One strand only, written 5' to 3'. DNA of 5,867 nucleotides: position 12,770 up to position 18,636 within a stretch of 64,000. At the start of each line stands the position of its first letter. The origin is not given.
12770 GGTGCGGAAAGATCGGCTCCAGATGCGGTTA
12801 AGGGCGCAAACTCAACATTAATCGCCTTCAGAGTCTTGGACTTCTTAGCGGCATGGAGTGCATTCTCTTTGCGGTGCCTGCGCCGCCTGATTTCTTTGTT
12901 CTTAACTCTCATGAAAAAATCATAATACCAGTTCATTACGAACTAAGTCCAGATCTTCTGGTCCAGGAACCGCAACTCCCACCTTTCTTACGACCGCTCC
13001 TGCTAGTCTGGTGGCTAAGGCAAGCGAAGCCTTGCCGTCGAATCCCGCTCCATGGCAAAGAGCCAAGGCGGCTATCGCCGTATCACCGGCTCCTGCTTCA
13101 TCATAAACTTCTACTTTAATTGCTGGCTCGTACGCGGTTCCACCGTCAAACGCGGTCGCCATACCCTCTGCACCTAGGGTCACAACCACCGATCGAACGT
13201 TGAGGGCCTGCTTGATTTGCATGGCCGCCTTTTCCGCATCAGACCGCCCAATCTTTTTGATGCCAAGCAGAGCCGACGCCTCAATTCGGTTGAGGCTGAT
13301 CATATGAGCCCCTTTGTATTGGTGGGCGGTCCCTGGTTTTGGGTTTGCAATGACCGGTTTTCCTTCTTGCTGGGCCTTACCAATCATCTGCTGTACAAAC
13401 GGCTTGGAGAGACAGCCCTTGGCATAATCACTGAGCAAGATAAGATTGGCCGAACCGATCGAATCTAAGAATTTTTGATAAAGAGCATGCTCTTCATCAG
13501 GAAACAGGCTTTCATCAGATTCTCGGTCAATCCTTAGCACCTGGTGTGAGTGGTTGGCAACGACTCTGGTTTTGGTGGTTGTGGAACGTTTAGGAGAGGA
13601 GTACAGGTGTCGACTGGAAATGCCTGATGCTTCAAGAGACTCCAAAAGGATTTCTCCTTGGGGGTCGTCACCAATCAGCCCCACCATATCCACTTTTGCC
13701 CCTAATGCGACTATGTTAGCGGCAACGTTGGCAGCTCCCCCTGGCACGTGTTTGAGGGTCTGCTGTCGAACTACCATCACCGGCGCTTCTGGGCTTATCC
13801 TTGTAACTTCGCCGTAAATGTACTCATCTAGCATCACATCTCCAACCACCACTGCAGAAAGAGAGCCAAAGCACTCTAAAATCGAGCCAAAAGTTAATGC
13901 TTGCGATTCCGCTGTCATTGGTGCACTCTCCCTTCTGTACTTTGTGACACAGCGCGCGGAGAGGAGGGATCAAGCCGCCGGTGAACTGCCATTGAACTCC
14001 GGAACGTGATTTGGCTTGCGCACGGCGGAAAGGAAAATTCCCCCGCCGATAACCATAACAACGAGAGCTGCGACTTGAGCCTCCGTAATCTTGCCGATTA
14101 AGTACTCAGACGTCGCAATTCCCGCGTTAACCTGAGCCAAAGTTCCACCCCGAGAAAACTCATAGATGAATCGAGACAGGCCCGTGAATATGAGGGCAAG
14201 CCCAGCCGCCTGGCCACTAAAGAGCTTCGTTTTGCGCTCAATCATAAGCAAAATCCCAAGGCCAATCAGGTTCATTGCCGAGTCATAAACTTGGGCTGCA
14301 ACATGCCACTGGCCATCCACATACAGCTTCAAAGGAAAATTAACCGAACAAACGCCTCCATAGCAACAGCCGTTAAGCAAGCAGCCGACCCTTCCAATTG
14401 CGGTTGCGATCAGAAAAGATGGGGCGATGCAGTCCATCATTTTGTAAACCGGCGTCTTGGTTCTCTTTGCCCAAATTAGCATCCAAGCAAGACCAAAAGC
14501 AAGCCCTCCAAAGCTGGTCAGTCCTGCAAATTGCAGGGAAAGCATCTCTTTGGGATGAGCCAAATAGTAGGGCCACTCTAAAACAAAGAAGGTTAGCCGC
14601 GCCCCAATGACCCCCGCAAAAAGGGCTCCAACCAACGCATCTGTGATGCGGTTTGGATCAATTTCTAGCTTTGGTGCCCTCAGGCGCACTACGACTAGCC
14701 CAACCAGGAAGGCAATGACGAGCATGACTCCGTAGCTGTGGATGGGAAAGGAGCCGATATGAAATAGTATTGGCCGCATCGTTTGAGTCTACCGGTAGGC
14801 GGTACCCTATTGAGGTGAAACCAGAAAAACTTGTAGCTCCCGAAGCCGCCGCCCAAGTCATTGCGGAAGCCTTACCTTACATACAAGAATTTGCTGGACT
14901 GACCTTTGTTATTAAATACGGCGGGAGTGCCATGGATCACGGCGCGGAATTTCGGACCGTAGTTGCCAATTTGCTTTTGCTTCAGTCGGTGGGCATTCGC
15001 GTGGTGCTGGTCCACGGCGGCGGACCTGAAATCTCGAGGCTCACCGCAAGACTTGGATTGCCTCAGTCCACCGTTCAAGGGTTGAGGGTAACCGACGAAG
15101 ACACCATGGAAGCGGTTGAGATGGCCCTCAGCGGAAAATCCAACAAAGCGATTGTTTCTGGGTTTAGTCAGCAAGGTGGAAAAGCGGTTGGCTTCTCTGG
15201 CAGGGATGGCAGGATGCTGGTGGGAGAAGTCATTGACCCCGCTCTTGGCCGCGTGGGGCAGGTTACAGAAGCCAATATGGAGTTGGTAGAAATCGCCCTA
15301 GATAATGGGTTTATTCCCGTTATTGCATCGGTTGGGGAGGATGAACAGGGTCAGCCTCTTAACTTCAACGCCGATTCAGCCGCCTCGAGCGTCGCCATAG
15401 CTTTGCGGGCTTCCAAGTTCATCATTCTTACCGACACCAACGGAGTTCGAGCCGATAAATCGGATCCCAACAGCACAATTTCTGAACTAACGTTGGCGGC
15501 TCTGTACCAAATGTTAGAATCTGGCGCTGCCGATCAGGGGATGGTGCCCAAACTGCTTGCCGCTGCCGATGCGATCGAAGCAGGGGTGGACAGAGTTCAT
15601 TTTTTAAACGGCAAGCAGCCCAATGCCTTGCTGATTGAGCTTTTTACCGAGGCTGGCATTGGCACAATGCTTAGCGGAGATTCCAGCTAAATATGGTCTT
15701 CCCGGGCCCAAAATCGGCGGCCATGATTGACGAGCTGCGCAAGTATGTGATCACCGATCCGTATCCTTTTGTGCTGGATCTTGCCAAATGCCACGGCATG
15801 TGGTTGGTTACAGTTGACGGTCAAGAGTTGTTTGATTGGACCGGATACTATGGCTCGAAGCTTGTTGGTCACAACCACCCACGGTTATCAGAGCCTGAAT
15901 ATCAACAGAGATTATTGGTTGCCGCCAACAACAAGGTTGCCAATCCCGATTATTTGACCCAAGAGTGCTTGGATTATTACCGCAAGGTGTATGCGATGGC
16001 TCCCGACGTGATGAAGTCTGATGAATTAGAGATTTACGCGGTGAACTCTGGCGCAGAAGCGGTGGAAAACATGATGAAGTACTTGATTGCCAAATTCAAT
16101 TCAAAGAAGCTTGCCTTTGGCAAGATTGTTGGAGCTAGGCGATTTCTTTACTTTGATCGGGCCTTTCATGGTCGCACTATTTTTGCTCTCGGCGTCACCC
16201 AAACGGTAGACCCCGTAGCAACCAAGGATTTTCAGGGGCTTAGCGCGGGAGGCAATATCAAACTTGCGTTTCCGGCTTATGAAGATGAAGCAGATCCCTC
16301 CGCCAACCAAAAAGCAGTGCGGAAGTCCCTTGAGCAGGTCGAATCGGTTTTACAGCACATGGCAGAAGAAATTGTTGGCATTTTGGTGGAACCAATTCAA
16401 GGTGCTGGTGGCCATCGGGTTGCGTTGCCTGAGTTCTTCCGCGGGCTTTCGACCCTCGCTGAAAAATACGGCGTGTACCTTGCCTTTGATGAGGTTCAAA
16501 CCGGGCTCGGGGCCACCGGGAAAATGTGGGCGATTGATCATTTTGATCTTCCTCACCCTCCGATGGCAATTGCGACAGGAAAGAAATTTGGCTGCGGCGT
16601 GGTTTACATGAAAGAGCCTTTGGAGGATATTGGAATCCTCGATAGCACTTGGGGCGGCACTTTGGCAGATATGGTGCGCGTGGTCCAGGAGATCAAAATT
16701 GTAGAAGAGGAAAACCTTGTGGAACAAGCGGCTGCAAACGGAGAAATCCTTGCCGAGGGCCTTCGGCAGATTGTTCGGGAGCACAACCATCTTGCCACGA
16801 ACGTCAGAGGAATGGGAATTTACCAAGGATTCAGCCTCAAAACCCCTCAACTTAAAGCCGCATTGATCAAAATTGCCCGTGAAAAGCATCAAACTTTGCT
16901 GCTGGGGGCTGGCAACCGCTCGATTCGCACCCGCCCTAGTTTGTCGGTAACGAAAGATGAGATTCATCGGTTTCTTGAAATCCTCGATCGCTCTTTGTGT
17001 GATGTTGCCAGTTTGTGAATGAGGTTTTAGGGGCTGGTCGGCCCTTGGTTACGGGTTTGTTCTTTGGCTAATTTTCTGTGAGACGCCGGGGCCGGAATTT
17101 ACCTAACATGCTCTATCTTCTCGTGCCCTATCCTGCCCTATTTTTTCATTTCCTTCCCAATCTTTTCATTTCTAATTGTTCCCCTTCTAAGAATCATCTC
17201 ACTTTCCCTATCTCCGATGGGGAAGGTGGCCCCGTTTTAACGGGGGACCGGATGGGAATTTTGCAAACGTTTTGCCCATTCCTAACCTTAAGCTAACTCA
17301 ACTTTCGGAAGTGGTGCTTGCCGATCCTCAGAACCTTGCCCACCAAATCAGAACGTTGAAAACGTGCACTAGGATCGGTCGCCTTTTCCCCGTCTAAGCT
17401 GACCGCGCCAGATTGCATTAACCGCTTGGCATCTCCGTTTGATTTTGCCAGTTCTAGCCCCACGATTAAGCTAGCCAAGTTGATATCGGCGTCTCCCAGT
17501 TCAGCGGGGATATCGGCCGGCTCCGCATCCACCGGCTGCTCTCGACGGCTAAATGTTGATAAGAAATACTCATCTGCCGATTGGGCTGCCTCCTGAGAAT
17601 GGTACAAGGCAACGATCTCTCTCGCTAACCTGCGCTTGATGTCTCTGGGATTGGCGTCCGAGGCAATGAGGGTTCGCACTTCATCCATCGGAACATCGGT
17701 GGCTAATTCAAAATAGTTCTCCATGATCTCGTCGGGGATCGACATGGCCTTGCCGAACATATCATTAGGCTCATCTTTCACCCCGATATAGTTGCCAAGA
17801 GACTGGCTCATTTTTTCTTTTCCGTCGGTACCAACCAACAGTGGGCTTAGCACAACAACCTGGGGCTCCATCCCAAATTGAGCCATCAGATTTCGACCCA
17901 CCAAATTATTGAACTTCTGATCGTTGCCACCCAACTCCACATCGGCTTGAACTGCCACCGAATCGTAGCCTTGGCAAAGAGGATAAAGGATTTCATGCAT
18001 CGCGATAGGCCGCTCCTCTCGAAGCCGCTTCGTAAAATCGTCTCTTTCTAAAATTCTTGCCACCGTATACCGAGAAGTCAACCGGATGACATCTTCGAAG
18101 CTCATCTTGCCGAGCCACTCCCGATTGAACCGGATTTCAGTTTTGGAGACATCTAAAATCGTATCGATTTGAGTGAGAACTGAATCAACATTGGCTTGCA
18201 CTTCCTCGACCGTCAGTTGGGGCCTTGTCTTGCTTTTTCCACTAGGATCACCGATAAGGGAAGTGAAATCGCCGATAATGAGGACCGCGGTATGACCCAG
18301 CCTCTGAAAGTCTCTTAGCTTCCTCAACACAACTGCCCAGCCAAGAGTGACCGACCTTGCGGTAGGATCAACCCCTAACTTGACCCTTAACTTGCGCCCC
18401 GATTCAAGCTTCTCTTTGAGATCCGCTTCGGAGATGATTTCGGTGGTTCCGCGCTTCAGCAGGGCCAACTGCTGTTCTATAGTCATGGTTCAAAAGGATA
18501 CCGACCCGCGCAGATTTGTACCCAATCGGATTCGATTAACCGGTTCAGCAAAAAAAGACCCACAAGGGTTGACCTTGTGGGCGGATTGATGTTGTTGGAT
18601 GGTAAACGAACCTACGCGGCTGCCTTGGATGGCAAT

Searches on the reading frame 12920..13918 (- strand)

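Call 58: search_protein_families(library=pfam, proteins=[window:12920-13918:-], max_evalue=0.00001)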
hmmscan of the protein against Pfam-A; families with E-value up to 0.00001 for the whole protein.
window:12920-13918:- (332 aa): 2 families
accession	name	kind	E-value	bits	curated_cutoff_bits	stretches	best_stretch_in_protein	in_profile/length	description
PF00294.29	PfkB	-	2e-44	152.6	25.8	1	22-318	4-298/302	pfkB family carbohydrate kinase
PF25270.1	Khk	-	6.8e-06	25.9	35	0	206-312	243-349/365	Prokaryotic ketohexokinase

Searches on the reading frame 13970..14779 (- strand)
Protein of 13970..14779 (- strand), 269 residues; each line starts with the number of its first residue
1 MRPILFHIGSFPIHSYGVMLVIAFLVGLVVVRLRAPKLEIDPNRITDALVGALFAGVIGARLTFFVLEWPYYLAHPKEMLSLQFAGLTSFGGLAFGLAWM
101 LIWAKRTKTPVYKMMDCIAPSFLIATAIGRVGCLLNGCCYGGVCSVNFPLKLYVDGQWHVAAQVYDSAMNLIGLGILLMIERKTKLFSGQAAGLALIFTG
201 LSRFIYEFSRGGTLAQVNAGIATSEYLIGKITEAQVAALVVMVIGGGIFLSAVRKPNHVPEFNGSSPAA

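Call 58: search_protein_families(library=pfam, proteins=[window:13970-14779:-], max_evalue=0.00001)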
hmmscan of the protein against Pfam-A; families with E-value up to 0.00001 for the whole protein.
window:13970-14779:- (269 aa): 1 family
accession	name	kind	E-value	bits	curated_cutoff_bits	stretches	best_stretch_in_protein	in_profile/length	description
PF01790.23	LGT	-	1e-47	163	24.9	1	3-249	1-238/240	Prolipoprotein diacylglyceryl transferase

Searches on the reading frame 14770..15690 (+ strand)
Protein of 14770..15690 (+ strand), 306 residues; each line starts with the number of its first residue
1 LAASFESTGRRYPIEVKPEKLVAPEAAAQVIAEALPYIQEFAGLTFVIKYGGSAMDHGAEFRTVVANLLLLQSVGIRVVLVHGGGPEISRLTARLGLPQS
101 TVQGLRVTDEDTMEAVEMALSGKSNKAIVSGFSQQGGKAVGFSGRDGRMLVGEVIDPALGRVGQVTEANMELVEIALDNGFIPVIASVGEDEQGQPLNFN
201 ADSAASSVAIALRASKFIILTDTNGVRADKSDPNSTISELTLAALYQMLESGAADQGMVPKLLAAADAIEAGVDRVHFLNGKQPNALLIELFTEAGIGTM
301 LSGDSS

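Call 58: search_protein_families(library=pfam, proteins=[window:14770-15690:+], max_evalue=0.00001)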
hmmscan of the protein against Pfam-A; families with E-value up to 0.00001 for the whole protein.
window:14770-15690:+ (306 aa): 1 family
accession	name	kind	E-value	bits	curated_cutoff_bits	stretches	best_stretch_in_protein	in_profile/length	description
PF00696.33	AA_kinase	-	9.3e-44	150.3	24.9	1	45-280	2-234/234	Amino acid kinase family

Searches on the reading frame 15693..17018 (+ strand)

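Call 58: search_protein_families(library=pfam, proteins=[window:15693-17018:+], max_evalue=0.00001)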
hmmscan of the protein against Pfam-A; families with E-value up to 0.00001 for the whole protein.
window:15693-17018:+ (441 aa): 1 family
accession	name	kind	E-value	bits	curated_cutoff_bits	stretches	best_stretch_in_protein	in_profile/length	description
PF00202.27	Aminotran_3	-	1e-67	229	30.5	1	26-433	9-401/403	Aminotransferase class-III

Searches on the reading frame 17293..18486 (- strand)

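Call 58: search_protein_families(library=pfam, proteins=[window:17293-18486:-], max_evalue=0.00001)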
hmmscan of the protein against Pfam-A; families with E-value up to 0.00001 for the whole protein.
window:17293-18486:- (397 aa): 2 families
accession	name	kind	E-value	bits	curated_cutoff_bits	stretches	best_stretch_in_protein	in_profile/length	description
PF00579.31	tRNA-synt_1b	-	1.4e-71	241.6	21.1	1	30-312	3-291/292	tRNA synthetases class I (W and Y)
PF22421.1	SYY_C-terminal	-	3.7e-08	33.6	27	1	329-393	13-80/83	Tyrosine--tRNA ligase SYY-like C-terminal domain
